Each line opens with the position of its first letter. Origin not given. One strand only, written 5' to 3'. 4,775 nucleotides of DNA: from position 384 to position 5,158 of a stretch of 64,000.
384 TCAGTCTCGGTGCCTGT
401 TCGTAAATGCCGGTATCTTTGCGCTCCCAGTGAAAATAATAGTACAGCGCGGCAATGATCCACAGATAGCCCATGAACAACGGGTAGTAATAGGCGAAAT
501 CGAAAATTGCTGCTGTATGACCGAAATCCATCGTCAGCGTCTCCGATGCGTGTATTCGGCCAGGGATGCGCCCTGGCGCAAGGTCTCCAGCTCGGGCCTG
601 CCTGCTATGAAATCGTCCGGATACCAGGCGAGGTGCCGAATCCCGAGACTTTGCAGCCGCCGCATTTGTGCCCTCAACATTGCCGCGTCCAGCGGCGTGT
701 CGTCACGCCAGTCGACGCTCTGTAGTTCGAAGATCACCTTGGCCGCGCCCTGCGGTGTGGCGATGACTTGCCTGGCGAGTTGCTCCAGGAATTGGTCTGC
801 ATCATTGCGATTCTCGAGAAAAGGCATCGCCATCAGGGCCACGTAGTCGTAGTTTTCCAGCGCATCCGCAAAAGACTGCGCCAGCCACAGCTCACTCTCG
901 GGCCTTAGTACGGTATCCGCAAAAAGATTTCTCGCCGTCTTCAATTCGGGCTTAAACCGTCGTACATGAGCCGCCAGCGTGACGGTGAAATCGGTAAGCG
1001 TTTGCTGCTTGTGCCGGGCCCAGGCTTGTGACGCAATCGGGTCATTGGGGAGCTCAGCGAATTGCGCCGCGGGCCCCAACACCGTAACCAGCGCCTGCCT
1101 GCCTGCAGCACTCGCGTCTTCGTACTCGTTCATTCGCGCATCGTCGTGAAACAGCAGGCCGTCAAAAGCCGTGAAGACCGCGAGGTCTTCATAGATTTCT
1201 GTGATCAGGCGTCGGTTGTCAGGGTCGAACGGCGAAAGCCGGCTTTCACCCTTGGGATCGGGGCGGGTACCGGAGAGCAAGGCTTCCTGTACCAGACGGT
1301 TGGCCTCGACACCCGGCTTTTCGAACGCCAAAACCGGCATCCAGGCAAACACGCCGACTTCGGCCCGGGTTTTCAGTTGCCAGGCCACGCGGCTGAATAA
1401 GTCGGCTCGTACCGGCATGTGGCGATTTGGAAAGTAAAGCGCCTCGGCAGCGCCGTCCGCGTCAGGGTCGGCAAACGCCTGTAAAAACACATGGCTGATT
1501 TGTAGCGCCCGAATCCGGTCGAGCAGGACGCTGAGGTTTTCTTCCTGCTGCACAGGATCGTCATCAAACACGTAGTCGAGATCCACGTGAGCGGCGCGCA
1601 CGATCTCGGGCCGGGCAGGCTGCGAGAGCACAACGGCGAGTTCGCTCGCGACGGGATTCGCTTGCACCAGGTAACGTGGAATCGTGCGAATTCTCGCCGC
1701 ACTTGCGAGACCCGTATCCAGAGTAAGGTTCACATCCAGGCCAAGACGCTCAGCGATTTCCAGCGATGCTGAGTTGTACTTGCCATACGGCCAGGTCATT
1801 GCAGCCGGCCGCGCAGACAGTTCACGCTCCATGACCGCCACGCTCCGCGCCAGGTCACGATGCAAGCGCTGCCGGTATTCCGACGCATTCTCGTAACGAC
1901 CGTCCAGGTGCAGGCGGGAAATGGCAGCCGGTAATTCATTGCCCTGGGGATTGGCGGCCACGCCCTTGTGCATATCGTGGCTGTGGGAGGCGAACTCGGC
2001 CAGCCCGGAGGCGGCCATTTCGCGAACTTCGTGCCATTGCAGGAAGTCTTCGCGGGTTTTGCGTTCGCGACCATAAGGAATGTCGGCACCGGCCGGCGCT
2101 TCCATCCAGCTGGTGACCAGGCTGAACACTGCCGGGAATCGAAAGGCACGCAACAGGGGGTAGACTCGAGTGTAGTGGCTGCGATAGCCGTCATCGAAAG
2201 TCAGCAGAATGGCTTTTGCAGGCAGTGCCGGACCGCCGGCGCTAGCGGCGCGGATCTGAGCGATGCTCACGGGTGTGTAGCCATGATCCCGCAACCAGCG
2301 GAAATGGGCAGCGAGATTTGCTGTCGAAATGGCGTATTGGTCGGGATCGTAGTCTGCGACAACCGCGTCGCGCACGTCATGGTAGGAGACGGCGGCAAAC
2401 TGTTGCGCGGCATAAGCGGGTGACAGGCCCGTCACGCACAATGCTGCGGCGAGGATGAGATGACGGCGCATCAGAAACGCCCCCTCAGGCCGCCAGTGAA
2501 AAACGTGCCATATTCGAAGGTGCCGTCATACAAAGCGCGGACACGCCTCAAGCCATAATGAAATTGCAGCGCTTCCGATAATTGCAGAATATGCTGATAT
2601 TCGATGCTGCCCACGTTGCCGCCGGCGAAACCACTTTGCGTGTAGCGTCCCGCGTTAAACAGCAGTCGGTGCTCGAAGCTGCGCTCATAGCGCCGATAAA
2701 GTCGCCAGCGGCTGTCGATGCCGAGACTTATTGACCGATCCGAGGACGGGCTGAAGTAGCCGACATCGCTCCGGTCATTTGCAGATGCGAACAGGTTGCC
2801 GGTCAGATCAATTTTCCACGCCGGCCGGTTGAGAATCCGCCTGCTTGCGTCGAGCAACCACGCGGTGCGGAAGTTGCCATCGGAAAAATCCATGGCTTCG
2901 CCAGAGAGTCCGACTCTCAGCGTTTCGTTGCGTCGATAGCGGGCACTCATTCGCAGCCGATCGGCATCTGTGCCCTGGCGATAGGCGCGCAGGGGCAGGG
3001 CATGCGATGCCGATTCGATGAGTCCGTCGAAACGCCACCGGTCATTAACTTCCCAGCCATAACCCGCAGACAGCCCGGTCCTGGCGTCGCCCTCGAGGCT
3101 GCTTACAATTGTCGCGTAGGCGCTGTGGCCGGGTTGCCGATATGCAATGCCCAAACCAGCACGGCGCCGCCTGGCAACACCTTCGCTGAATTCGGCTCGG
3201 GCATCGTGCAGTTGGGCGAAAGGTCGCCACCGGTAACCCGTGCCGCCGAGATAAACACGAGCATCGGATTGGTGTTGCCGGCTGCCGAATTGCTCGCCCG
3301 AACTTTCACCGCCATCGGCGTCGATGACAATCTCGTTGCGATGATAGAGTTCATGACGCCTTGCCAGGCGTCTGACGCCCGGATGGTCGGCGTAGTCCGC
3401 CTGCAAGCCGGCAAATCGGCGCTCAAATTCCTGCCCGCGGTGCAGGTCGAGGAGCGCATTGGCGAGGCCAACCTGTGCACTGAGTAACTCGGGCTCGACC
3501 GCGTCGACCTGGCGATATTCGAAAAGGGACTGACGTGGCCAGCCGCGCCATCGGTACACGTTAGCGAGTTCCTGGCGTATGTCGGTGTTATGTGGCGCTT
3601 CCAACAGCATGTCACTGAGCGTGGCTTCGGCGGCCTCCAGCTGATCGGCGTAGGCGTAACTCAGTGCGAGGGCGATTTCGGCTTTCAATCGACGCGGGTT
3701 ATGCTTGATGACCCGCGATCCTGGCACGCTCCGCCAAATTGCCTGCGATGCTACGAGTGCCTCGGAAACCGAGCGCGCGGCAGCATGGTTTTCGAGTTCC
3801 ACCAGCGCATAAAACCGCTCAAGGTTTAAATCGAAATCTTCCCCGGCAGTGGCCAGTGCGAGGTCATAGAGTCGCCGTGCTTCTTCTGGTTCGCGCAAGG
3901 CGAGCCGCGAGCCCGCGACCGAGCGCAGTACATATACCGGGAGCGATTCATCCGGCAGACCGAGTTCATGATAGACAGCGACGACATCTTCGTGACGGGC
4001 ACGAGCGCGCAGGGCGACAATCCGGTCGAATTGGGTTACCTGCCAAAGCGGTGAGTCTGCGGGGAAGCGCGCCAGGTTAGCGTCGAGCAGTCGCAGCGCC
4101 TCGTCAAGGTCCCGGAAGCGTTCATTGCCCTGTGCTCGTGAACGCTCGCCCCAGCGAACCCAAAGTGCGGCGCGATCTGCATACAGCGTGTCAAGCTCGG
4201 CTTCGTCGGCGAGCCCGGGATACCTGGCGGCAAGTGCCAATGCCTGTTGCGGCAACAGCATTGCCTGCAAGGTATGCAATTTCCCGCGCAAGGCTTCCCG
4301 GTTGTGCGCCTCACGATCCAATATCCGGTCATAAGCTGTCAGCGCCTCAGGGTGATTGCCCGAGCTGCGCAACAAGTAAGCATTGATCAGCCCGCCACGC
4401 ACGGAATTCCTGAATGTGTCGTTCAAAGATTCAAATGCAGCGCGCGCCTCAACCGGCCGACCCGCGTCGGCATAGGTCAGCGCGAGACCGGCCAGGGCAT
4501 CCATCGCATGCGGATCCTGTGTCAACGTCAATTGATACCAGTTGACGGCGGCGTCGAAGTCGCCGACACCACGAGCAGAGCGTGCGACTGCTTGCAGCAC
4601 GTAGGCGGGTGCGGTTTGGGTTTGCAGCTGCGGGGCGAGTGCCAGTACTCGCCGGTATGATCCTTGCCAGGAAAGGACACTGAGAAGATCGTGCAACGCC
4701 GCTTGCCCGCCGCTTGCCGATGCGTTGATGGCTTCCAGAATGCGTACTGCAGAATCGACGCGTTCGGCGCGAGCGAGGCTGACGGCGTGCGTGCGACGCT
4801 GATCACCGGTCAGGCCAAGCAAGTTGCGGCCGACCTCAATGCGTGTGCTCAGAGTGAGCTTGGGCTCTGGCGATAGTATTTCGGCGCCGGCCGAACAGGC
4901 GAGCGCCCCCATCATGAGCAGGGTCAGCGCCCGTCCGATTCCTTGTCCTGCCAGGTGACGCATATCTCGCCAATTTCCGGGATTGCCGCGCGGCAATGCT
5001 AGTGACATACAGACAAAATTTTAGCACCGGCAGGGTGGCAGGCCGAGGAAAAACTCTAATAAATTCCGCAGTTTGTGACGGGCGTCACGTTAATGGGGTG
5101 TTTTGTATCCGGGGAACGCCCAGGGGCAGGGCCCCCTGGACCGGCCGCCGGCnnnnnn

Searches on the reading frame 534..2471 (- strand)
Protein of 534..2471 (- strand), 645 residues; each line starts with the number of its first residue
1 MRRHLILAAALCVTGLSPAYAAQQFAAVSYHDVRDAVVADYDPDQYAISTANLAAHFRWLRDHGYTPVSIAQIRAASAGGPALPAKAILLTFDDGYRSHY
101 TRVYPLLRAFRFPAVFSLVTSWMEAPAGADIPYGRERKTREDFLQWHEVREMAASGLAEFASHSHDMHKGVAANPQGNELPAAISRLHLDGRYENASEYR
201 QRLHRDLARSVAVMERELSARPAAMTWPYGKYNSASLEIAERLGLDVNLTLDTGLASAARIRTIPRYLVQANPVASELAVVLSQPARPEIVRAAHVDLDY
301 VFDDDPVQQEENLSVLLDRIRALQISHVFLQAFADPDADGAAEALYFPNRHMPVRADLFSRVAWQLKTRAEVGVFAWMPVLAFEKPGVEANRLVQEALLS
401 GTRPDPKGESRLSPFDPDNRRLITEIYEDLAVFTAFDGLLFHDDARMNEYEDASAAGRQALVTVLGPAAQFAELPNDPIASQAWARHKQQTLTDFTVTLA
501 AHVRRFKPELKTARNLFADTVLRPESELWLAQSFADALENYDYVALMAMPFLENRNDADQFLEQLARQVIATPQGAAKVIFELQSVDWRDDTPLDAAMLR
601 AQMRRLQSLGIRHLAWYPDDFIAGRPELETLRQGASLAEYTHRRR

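Call 35: search_protein_families(library=pfam, proteins=[window:534-2471:-])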
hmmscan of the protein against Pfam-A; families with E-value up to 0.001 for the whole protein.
window:534-2471:- (645 aa): 2 families
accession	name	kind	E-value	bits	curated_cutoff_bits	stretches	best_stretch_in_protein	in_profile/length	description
PF14883.12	GHL13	-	8.1e-125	416.6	27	1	295-617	1-324/324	Hypothetical glycosyl hydrolase family 13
PF01522.26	Polysacc_deac_1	-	5.7e-21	75.2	23.1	1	84-246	5-122/124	Polysaccharide deacetylase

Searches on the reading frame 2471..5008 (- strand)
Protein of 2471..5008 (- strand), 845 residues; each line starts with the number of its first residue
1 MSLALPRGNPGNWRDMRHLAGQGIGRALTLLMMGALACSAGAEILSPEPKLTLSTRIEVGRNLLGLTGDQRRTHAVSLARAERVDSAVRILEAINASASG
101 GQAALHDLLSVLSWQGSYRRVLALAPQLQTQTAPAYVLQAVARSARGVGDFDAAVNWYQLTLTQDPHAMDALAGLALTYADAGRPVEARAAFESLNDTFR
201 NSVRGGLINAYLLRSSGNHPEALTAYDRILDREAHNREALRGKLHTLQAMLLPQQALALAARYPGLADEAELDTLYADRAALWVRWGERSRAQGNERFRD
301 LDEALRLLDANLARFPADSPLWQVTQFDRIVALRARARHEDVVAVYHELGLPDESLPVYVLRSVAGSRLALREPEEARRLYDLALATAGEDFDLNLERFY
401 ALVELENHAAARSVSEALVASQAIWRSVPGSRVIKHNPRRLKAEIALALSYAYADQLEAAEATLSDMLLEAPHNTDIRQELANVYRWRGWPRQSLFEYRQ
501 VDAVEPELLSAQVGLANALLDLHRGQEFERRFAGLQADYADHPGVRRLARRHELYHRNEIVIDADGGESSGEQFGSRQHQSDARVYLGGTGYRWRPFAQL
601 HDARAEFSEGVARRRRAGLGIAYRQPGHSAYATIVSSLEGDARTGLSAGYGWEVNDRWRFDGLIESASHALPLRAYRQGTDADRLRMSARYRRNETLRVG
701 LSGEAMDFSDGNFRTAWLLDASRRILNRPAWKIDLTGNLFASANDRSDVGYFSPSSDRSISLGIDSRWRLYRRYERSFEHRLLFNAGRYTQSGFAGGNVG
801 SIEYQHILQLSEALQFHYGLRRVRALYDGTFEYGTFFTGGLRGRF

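Call 35: search_protein_families(library=pfam, proteins=[window:2471-5008:-])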
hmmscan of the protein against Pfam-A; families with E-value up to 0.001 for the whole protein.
window:2471-5008:- (845 aa): 8 families
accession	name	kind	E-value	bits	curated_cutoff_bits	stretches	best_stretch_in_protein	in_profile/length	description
PF21197.3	PgaA_barrel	-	7.6e-52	176.7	27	1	559-832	6-281/294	PgaA membrane beta barrel domain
PF14559.12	TPR_19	-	3e-13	50.3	25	1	149-201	5-57/68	Tetratricopeptide repeat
PF13428.12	TPR_14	-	7.8e-08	32.7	23.5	0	210-242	8-40/44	Tetratricopeptide repeat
PF07719.23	TPR_2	-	7.8e-07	29.2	27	0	170-193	2-25/34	Tetratricopeptide repeat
PF00515.34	TPR_1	-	1.2e-05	25.4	27.8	0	211-232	9-30/34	Tetratricopeptide repeat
PF13432.12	TPR_16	-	3.8e-05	24.5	32.7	1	142-194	4-56/65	Tetratricopeptide repeat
PF24575.1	TPR_Slam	-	0.00047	21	35.2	0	131-190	43-102/104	Surface lipoprotein assembly modifier, N-terminal TPR repeats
PF13414.12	TPR_11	-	0.00061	19.9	26.8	0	149-183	8-42/42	TPR repeat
